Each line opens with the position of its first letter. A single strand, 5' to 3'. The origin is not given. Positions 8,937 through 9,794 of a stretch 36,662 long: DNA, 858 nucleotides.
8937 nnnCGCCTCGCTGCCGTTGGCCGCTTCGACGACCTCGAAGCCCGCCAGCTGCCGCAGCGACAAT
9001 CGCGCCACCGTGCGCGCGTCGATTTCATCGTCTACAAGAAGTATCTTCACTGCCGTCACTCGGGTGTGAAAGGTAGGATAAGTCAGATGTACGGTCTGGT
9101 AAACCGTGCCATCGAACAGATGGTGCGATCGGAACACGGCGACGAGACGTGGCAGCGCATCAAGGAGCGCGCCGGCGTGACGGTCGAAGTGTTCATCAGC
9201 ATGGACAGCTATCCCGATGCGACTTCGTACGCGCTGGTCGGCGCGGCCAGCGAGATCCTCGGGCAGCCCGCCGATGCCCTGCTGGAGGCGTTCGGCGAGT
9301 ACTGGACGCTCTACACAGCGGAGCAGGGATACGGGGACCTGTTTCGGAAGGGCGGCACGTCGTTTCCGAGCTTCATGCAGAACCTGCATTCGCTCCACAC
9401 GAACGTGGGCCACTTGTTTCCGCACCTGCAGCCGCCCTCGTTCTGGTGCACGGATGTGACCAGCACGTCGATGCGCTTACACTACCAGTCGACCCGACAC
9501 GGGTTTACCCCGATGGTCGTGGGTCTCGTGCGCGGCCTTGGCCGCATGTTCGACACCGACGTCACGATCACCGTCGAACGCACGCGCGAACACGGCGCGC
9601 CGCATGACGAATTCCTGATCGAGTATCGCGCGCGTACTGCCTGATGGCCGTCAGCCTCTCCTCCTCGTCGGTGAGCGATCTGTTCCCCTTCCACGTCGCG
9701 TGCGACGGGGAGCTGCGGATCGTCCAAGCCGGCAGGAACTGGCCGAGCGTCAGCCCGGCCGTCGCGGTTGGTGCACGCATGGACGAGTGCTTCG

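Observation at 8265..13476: Split sGC-like NO sensor feeding a four-step phosphorelay: H-NOX, HNOBA-PAS-GAF-PAS kinase, REC-Hpt and a sigma-54 activator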

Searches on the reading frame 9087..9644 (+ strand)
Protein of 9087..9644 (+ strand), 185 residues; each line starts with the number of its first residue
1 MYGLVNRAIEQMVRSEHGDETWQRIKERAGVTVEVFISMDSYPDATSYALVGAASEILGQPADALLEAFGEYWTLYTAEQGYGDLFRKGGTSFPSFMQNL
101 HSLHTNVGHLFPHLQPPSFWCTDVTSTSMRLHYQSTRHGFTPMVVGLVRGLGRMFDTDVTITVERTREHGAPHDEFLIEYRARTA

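Call 3: search_protein_families(library=pfam, proteins=[window:9087-9644:+], max_evalue=0.01)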
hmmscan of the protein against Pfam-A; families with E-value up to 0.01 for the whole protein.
window:9087-9644:+ (185 aa): 1 family
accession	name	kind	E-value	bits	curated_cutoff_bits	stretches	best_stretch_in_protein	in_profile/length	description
PF07700.20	HNOB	-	2.4e-50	171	25.5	1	2-163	1-163/163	Haem-NO-binding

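Call 4: search_protein_families(library=ncbifam, proteins=[window:9087-9644:+], max_evalue=0.01)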
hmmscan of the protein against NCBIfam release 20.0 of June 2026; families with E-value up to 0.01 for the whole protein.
window:9087-9644:+ (185 aa): 0 families

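Call 5: search_solved_structures(query=window:9087-9644:+, max_evalue=0.001, show_alignments=4)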
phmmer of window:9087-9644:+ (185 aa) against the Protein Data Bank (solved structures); distinct sequences matched with E-value up to 0.001: 18.
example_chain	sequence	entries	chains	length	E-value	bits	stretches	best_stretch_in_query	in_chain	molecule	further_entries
4iae_A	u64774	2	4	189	3.2e-64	219.2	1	1-181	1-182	Alr2278 protein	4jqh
6mx5_A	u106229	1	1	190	3.4e-64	219.1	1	1-181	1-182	Alr2278 protein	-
2o09_A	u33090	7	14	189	4.3e-64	218.8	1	1-181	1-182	Alr2278 protein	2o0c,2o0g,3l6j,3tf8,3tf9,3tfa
4iah_A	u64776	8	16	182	4.9e-64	218.6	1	1-180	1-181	Alr2278 protein | H-NOX domain protein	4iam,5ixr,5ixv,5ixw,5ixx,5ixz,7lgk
3tfd_A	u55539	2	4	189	3e-63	216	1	1-181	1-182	Alr2278 protein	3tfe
3tff_A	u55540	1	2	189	3e-63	216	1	1-181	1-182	Alr2278 protein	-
3tfg_A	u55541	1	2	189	2.1e-62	213.3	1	1-181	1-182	Alr2278 protein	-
6dxi_A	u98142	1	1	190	2.4e-62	213.1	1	1-181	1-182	H-NOX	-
6pas_B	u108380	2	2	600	5.8e-32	114.1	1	1-181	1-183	Soluble guanylyl cyclase beta-1 subunit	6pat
5mnw_A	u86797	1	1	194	8.1e-32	113.6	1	1-181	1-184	Guanylate cyclase soluble subunit beta-1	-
6jt0_B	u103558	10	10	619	1.3e-30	109.7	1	1-181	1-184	Guanylate cyclase soluble subunit beta-1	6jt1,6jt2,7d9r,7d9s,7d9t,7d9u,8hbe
9oxn_B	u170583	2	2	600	1.5e-30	109.5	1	1-181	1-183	Guanylate cyclase soluble subunit beta-1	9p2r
6ocv_A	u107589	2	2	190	1.5e-12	50.8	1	1-168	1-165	Heme NO binding domain protein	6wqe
2kii_A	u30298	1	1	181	8e-09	38.6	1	1-180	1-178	Putative uncharacterized protein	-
4u9b_A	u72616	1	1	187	8.3e-09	38.6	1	1-180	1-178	NO-binding heme-dependent sensor protein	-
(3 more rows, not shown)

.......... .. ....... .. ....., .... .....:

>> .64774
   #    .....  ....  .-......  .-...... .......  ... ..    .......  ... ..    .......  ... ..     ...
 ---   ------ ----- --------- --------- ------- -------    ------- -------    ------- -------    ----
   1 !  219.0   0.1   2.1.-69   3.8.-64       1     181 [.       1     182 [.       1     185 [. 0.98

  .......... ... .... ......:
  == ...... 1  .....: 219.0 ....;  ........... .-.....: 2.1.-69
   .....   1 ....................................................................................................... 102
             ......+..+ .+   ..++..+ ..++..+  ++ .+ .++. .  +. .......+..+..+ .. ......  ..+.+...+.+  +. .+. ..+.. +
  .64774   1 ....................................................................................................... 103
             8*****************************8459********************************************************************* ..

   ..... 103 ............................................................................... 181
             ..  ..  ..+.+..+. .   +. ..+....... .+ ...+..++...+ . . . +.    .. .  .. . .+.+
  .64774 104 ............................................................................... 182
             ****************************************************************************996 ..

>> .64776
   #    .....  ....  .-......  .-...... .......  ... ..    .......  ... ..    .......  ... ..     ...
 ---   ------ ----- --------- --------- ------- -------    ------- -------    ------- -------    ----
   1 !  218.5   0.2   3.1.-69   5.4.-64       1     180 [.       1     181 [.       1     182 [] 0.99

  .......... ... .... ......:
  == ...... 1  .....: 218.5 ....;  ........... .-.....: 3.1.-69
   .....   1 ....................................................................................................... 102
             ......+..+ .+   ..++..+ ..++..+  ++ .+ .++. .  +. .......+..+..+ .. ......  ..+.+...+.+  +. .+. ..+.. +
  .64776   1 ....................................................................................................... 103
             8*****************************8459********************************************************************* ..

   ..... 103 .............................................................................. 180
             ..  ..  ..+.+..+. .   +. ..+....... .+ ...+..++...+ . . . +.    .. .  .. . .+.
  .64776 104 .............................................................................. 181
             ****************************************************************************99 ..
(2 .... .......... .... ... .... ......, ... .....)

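Call 12: find_encoding_contigs(protein=window:9087-9644:+, flank=10000, max_places=6)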
Protein window:9087-9644:+ (185 aa): 16 contigs read that carry it; 6 places shown.
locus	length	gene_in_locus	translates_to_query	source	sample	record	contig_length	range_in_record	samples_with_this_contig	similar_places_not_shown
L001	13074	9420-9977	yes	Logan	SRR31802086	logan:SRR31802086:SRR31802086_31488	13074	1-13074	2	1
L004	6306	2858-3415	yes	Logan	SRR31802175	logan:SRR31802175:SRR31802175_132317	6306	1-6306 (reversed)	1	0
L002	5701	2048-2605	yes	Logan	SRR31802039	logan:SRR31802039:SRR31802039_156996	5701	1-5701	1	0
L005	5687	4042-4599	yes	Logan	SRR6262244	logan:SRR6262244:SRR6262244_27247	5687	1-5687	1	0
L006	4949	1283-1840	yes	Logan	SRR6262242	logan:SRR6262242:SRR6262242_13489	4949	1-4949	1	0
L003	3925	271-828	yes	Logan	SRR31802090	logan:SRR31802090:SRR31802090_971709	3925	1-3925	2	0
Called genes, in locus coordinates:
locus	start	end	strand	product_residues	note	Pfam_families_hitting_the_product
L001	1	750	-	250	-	?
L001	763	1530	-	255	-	PF03808:Glyco_tran_WecG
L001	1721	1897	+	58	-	-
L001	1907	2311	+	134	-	PF00072:Response_reg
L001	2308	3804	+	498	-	-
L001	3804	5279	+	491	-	PF04932:Wzy_C (weak)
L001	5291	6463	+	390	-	PF13641:Glyco_tranf_2_3, PF00535:Glycos_transf_2, PF13632:Glyco_trans_2_3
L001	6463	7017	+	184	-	PF00132:Hexapep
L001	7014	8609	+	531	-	PF00535:Glycos_transf_2, PF10111:Glyco_tranf_2_2 (weak), PF13641:Glyco_tranf_2_3, PF00132:Hexapep (faint)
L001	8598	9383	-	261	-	PF00072:Response_reg, PF01627:Hpt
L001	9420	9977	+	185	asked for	PF07700:HNOB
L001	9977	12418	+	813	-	PF07701:HNOBA, PF00989:PAS, PF08448:PAS_4, PF13426:PAS_9, PF00989:PAS, PF13188:PAS_8, PF08448:PAS_4, PF13426:PAS_9, +3 more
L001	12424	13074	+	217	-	?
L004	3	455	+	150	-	?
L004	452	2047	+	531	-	PF00535:Glycos_transf_2, PF10111:Glyco_tranf_2_2 (weak), PF13641:Glyco_tranf_2_3, PF00132:Hexapep (faint)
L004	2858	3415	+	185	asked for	PF07700:HNOB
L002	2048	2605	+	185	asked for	PF07700:HNOB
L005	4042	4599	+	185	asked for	PF07700:HNOB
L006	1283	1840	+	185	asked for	PF07700:HNOB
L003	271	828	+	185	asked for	PF07700:HNOB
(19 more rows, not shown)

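Call 13: find_homologous_proteins(query=window:9087-9644:+, max_evalue=1e-10)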
Query window:9087-9644:+ (185 aa): 1197 proteins with E <= 1e-10 among 1273 candidates; the best 120 are listed.
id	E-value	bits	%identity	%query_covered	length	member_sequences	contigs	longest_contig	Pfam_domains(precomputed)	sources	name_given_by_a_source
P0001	1.2e-122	424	100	100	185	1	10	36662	PF07700.21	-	-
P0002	3.5e-95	335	78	99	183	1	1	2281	PF07700.21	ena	-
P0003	2.6e-92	326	76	100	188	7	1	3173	PF07700.21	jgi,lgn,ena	-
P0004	4.1e-90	318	75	99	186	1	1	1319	PF07700.21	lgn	-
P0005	4.8e-86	305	70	99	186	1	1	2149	PF07700.21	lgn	-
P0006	7.9e-82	291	68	100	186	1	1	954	PF07700.21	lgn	-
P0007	1.1e-81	291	71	97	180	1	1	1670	PF07700.21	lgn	-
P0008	3.3e-81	289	66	100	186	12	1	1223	PF07700.21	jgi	jgi:Haem-NO-binding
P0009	3.4e-81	289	67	98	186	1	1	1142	PF07700.21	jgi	jgi:hypothetical protein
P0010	6.5e-81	288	69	97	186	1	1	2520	PF07700.21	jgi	jgi:hypothetical protein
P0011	1.0e-80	288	69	97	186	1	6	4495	PF07700.21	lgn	-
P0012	1.4e-80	287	69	97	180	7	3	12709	PF07700.21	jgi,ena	-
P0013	3.8e-80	286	68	97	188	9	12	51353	PF07700.21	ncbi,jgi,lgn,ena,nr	ncbi:MAG: hypothetical protein H6Q08_333 [Acidobacteria bacterium]|jgi:hypothetical protein|nr:hypot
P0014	1.8e-79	284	67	99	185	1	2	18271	PF07700.21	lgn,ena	-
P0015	2.9e-79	283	69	97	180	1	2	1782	PF07700.21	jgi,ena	-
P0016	3.4e-79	283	65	100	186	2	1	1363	PF07700.21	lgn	-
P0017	4.7e-79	282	67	97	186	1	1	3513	PF07700.21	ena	-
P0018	3.8e-78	279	69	97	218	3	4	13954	PF07700.21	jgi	jgi:hypothetical protein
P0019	2.5e-77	277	67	97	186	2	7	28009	PF07700.21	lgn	-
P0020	5.8e-77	276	66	97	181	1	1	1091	PF07700.21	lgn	-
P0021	6.9e-77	275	66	97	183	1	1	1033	PF07700.21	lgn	-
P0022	4.3e-76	273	65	97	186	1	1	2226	PF07700.21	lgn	-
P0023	5.3e-76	272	64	98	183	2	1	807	PF07700.21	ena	-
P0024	4.3e-75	269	64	99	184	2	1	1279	PF07700.21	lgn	-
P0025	1.4e-74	268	65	98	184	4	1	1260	PF07700.21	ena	-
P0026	7.2e-74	265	65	98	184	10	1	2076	PF07700.21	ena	-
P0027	2.5e-73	264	62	98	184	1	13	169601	PF07700.21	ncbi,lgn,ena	-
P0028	4.4e-73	263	62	97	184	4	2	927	PF07700.21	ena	-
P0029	1.5e-72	261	62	99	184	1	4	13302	PF07700.21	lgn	-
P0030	4.5e-72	260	62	98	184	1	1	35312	PF07700.21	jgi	jgi:hypothetical protein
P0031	1.9e-71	258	65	97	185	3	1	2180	PF07700.21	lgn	-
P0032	2.0e-71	257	68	88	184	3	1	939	PF07700.21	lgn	-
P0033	2.5e-71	257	59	97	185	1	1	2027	PF07700.21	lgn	-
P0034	1.1e-70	255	63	97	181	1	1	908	PF07700.21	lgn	-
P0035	1.1e-70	255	62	97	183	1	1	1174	PF07700.21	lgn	-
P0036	2.1e-70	254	59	100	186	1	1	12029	PF07700.21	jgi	-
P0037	4.7e-70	253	62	97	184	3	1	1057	PF07700.21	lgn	-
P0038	4.8e-70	253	61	97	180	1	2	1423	PF07700.21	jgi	-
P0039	4.9e-70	253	63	97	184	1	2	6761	PF07700.21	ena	-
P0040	7.7e-70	252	62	98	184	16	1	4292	PF07700.21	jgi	-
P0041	8.0e-70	252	60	99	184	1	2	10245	PF07700.21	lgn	-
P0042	1.4e-69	251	57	97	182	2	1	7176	PF07700.21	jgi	-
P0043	2.1e-69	251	61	99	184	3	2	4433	PF07700.21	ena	-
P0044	2.4e-69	251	61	97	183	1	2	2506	PF07700.21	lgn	-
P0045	9.2e-69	249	65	87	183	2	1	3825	PF07700.21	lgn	-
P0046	1.0e-68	249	60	99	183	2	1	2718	PF07700.21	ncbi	-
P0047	1.1e-68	249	65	92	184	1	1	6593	PF07700.21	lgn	-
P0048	2.0e-68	248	61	97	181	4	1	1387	PF07700.21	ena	-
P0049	2.7e-68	247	60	99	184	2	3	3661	PF07700.21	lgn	-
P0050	5.4e-68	246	63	96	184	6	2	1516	PF07700.21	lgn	-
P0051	5.5e-68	246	60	99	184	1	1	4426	PF07700.21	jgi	jgi:hypothetical protein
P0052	8.7e-68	246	62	99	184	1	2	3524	PF07700.21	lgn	-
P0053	2.2e-67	244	65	89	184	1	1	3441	PF07700.21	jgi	-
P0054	6.6e-67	243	60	97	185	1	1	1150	PF07700.21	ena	-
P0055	7.4e-67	243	60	99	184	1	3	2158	PF07700.21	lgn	-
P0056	1.1e-66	242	61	98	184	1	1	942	PF07700.21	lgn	-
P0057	1.1e-66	242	60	95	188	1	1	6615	PF07700.21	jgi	-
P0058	1.3e-66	242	57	98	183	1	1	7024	PF07700.21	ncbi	-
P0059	2.0e-66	241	61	98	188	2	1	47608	PF07700.21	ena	-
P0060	3.2e-66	240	58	97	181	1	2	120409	PF07700.21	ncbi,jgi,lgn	jgi:hypothetical protein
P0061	4.4e-66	240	58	97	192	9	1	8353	PF07700.21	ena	-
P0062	6.1e-66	240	57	99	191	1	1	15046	PF07700.21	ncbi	-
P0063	6.5e-66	239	58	99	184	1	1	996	PF07700.21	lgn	-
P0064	8.1e-66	239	57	99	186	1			PF07700.21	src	-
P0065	8.9e-66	239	59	99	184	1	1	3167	PF07700.21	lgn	-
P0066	9.5e-66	239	58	99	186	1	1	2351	PF07700.21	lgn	-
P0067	1.0e-65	239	54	98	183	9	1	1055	PF07700.21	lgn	-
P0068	1.2e-65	239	57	99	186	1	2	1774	PF07700.21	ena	-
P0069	1.5e-65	238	58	100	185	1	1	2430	PF07700.21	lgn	-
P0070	1.6e-65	238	60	97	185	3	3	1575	PF07700.21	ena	-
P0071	1.6e-65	238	59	98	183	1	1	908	PF07700.21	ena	-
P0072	1.7e-65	238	58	97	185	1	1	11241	PF07700.21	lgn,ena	-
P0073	2.1e-65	238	57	98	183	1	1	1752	PF07700.21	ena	-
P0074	2.6e-65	238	59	99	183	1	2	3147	PF07700.21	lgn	-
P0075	2.8e-65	237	59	97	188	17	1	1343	PF07700.21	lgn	-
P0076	3.1e-65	237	56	99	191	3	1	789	PF07700.21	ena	-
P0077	3.7e-65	237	57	97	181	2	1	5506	PF07700.21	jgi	jgi:hypothetical protein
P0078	4.0e-65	237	55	100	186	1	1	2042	PF07700.21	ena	-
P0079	4.7e-65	237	58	97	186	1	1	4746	PF07700.21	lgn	-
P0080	5.2e-65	237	61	95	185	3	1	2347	PF07700.21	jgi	-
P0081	6.1e-65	236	59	97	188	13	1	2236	PF07700.21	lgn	-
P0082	6.8e-65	236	61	97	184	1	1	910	PF07700.21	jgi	-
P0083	6.9e-65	236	57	100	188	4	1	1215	PF07700.21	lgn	-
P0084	7.1e-65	236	56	99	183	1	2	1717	PF07700.21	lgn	-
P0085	1.1e-64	236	57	99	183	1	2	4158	PF07700.21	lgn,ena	-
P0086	1.2e-64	235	58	97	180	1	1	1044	PF07700.21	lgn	-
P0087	1.3e-64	235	59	97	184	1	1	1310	PF07700.21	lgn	-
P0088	1.7e-64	235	56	99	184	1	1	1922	PF07700.21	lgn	-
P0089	1.9e-64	235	52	98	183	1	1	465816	PF07700.21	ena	-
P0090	1.9e-64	235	52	98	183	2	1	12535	PF07700.21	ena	-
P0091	1.9e-64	235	52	98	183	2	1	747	PF07700.21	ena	-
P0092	2.2e-64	235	54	100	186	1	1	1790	PF07700.21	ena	-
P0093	2.7e-64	234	57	97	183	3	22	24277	PF07700.21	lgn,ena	-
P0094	3.0e-64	234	57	97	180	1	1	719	PF07700.21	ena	-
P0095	3.6e-64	234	54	99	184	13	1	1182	PF07700.21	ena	-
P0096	5.0e-64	233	58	99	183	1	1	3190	PF07700.21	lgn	-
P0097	5.6e-64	233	57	97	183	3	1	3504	PF07700.21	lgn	-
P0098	7.3e-64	233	56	98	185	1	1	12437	PF07700.21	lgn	-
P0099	9.3e-64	232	55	99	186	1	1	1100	PF07700.21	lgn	-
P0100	1.3e-63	232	56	98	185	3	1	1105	PF07700.21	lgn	-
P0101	1.6e-63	232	55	99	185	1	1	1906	PF07700.21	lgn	-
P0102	1.8e-63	231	57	97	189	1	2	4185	PF07700.21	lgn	-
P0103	2.3e-63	231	56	97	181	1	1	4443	PF07700.21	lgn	-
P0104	2.8e-63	231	55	97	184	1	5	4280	PF07700.21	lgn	-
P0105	3.0e-63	231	55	99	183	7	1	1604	PF07700.21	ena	-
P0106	3.1e-63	231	58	99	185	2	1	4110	PF07700.21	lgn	-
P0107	4.5e-63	230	54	98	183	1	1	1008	PF07700.21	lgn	-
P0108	4.7e-63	230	56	97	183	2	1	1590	PF07700.21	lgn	-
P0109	7.3e-63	230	54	97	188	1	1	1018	PF07700.21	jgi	jgi:hypothetical protein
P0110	7.8e-63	229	55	99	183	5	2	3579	PF07700.21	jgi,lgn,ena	-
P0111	8.4e-63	229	54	97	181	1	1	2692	PF07700.21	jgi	jgi:hypothetical protein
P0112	9.1e-63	229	58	97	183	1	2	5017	PF07700.21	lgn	-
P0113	1.1e-62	229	56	99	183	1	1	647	PF07700.21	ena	-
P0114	1.2e-62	229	57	98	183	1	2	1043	PF07700.21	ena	-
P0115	1.5e-62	229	55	99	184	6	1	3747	PF07700.21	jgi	jgi:hypothetical protein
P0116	1.8e-62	228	57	97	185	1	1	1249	PF07700.21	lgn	-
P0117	2.0e-62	228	57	97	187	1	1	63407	PF07700.21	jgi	jgi:hypothetical protein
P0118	2.5e-62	228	58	96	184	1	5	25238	PF07700.21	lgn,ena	-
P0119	3.2e-62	227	56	97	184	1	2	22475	PF07700.21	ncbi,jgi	ncbi:MAG: hypothetical protein RLZZ387_3621 [Chloroflexota bacterium]|jgi:hypothetical protein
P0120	3.9e-62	227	56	97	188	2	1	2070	PF07700.21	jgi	-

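Call 14: find_encoding_contigs(protein=P0013, flank=8000, max_places=2)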
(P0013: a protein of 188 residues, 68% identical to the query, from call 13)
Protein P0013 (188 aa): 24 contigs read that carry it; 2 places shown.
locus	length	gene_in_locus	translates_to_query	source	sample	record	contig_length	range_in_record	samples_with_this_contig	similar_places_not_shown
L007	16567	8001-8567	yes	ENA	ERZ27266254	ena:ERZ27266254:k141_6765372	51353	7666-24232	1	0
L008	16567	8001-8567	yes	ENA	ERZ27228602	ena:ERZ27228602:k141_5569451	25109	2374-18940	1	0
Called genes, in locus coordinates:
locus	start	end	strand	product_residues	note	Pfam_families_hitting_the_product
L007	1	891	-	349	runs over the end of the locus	-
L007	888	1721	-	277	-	-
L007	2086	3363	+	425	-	PF13439:Glyco_transf_4, PF13579:Glyco_trans_4_4 (weak), PF20706:GT4-conflict, PF00534:Glycos_transf_1, PF13692:Glyco_trans_1_4, PF13524:Glyco_trans_1_2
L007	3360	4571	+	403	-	-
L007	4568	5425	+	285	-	PF01522:Polysacc_deac_1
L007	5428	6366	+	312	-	PF00535:Glycos_transf_2, PF13641:Glyco_tranf_2_3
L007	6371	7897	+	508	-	PF13440:Polysacc_synt_3 (weak), PF01554:MatE (weak)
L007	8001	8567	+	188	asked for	PF07700:HNOB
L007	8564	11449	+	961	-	PF07701:HNOBA, PF00989:PAS, PF08448:PAS_4, PF13426:PAS_9, PF00989:PAS, PF08448:PAS_4, PF13426:PAS_9, PF13185:GAF_2, +11 more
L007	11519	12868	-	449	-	PF00072:Response_reg, PF00158:Sigma54_activat, PF14532:Sigma54_activ_2, PF00004:AAA (faint), PF07724:AAA_2 (weak), PF07728:AAA_5, PF25601:AAA_lid_14, PF02954:HTH_8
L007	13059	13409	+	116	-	PF01627:Hpt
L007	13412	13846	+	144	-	PF01740:STAS, PF13466:STAS_2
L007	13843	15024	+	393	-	PF01663:Phosphodiest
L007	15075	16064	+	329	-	PF01757:Acyl_transf_3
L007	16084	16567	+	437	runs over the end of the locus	PF04932:Wzy_C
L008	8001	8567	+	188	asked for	PF07700:HNOB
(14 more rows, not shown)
